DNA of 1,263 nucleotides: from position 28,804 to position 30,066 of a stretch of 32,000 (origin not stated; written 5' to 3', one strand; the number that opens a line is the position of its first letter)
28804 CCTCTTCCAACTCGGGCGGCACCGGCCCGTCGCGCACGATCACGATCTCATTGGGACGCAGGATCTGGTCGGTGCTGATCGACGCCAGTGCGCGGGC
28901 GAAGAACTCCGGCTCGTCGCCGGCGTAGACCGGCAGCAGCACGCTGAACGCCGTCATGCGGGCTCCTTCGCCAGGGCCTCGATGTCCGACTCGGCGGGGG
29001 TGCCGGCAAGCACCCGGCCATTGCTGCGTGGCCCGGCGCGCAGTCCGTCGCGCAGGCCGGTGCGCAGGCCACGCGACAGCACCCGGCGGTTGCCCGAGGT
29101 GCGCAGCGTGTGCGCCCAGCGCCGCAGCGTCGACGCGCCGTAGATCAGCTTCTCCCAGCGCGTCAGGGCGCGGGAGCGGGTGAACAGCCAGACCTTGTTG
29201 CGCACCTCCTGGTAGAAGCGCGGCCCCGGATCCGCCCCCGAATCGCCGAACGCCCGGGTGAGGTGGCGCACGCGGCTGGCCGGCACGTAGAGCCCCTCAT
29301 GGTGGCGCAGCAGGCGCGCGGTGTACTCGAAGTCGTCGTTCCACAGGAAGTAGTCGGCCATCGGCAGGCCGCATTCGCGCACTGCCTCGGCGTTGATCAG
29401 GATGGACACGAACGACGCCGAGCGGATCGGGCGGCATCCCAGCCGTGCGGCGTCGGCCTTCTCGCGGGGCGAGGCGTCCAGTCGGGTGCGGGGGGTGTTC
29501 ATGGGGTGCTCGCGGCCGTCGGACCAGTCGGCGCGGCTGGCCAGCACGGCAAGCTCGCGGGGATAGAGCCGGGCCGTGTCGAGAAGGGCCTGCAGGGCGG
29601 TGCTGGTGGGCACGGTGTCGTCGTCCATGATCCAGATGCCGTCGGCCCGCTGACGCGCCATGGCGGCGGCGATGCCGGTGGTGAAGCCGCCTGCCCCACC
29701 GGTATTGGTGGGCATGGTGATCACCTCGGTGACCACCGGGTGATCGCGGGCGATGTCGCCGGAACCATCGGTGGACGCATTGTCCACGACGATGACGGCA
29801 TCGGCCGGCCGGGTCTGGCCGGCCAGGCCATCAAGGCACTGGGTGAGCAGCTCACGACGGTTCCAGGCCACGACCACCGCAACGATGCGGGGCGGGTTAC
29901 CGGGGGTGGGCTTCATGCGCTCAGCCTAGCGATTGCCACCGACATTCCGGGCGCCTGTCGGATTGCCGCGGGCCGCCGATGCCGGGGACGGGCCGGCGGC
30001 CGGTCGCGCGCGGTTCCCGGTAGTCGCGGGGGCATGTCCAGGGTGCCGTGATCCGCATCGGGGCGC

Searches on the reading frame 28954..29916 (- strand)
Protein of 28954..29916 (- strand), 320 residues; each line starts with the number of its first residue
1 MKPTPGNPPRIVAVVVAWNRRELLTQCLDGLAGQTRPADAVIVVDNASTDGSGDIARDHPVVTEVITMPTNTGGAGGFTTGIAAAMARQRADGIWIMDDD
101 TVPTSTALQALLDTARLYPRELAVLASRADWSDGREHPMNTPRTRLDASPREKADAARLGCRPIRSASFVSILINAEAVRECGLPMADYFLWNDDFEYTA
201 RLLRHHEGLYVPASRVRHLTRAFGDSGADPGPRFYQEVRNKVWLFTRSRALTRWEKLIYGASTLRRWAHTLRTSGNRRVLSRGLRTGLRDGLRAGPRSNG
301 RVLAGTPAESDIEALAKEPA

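Call 9: search_protein_families(library=pfam, proteins=[window:28954-29916:-], max_evalue=0.001)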
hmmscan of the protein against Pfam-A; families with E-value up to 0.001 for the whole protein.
window:28954-29916:- (320 aa): 2 families
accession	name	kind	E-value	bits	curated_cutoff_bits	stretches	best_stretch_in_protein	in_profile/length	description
PF00535.33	Glycos_transf_2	-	1e-18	68.3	23.3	1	14-139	3-127/168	Glycosyl transferase family 2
PF13641.12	Glyco_tranf_2_3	-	3.1e-15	57.3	27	1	9-221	1-214/230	Glycosyltransferase like family 2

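Call 49: search_protein_families(library=ncbifam, proteins=[window:28954-29916:-], max_evalue=0.00001)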
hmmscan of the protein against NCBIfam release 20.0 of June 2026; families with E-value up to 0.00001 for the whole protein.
window:28954-29916:- (320 aa): 5 families
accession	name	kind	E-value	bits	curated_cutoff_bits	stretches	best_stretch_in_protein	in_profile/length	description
NF050113.1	gal_furan_GlfT1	equivalog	4.7e-23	81.9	330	1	11-204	1-191/290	galactofuranosyltransferase GlfT1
NF041875.1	EPS_EpsD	equivalog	2.7e-09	36.9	370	1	14-115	4-104/325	exopolysaccharide biosynthesis glycosyltransferase EpsD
TIGR03469.1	HpnB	hypoth_equivalog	7.9e-08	31.7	379.25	1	8-123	43-168/386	hopene-associated glycosyltransferase HpnB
NF007482.0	PRK10073.1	equivalog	3.8e-06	26.1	423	1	11-146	8-141/334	glycosyltransferase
TIGR01556.1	rhamnosyltran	subfamily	1e-05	24.9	200.55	0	38-214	21-195/281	rhamnosyltransferase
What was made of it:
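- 28954..29916 (-): GlfT1-like GT2 glycosyltransferase (candidate galactan primer enzyme). The best NCBIfam match is GlfT1 at 82 bits, below the equivalog cutoff of 330 (call 49).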
